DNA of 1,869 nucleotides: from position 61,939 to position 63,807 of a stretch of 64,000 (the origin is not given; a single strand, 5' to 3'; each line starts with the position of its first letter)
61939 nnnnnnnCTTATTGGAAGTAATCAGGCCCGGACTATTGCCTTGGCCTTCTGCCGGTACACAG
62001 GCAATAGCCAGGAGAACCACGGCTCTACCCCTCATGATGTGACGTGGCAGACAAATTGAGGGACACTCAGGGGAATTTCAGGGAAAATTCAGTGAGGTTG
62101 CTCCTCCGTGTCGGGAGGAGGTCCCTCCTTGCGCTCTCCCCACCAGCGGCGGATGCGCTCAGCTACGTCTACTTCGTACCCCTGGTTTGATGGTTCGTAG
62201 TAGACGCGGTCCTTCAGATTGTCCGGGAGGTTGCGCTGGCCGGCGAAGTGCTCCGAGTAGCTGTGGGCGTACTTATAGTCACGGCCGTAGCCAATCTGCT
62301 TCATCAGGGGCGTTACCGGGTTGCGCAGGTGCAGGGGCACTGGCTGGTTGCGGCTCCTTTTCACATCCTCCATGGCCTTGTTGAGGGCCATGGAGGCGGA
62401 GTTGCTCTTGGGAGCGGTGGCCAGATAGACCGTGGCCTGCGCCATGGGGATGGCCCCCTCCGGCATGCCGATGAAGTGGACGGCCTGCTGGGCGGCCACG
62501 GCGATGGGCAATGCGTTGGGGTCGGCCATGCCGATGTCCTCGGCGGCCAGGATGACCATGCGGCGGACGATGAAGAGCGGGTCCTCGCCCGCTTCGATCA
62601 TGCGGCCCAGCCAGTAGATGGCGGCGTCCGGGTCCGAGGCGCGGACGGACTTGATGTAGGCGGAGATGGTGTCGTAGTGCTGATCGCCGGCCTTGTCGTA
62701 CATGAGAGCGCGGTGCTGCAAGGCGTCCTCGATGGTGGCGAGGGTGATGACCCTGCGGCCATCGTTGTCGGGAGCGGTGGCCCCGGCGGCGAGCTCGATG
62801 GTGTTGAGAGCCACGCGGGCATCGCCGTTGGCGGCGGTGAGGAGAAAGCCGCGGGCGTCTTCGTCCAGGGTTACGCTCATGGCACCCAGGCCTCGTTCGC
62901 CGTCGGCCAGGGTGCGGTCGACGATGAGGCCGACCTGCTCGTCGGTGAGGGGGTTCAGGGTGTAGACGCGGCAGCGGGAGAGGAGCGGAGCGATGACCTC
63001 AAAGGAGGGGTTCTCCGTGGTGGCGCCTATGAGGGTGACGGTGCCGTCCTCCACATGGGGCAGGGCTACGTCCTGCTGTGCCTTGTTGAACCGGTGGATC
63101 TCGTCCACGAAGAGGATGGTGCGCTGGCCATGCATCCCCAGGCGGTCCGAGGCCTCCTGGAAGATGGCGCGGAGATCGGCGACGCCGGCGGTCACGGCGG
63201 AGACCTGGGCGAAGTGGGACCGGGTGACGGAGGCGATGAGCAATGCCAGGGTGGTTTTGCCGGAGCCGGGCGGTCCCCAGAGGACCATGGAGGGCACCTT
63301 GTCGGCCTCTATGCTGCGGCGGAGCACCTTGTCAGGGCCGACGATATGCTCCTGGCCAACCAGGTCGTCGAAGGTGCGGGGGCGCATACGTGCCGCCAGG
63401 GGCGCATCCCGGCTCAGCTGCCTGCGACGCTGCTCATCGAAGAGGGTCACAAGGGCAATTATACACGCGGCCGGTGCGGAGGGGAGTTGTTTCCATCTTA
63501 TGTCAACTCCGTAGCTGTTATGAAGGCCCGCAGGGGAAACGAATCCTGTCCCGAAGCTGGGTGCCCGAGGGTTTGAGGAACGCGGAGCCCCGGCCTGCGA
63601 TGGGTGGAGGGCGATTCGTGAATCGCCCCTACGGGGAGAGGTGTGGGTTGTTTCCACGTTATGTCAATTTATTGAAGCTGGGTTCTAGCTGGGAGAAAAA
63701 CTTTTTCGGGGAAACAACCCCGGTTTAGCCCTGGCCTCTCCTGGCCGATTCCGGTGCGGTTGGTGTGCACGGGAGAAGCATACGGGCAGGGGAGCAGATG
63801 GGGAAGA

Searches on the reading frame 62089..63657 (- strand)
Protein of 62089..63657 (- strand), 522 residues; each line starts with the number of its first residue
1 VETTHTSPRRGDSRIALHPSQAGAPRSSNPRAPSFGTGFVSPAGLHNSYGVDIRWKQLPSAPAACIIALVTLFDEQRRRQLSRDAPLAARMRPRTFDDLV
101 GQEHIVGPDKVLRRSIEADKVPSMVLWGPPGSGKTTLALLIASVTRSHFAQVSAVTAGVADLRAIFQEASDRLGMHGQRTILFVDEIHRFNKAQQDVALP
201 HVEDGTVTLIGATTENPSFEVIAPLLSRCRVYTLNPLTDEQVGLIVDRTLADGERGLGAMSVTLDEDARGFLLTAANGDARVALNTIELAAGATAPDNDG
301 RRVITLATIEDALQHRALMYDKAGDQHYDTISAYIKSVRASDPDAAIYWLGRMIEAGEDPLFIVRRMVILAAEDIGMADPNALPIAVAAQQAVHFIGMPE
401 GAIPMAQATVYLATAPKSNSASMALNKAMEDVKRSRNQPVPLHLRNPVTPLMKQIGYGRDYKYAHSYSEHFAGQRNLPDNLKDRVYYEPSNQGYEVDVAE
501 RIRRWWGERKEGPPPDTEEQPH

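Call 62: search_protein_families(library=pfam, proteins=[window:62089-63657:-], max_evalue=0.001)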
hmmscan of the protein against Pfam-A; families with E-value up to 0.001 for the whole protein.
window:62089-63657:- (522 aa): 10 families
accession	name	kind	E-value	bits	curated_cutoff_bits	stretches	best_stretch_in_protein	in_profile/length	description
PF12002.13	MgsA_C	-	5.9e-71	238.2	27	1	341-506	2-167/167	MgsA AAA+ ATPase C terminal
PF16193.11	AAA_assoc_2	-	5e-27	94.4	34.3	1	260-339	3-81/81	AAA C-terminal domain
PF05496.18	RuvB_N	-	2.4e-14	53.8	27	1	91-210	1-116/159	Holliday junction DNA helicase RuvB P-loop domain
PF00004.35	AAA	-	1.3e-13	52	21.2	1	124-232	1-126/131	ATPase family associated with various cellular activities (AAA)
PF13191.12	AAA_16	-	4.8e-07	30.9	32.6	0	117-152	20-55/167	AAA ATPase domain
PF13173.12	AAA_14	-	1.5e-05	25.4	27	1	124-238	5-124/129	AAA domain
PF07728.20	AAA_5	-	0.0001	22.8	22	0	124-212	2-100/139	AAA domain (dynein-related subfamily)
PF13401.12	AAA_22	-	0.00023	21.9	27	0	123-146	7-33/130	AAA domain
PF01078.27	Mg_chelatase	-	0.00023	21.1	20.3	0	123-144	24-45/207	Magnesium chelatase, subunit ChlI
PF25199.1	nSTAND_NTPase5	-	0.00088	19.6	34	0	115-196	35-114/145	Novel STAND NTPase 5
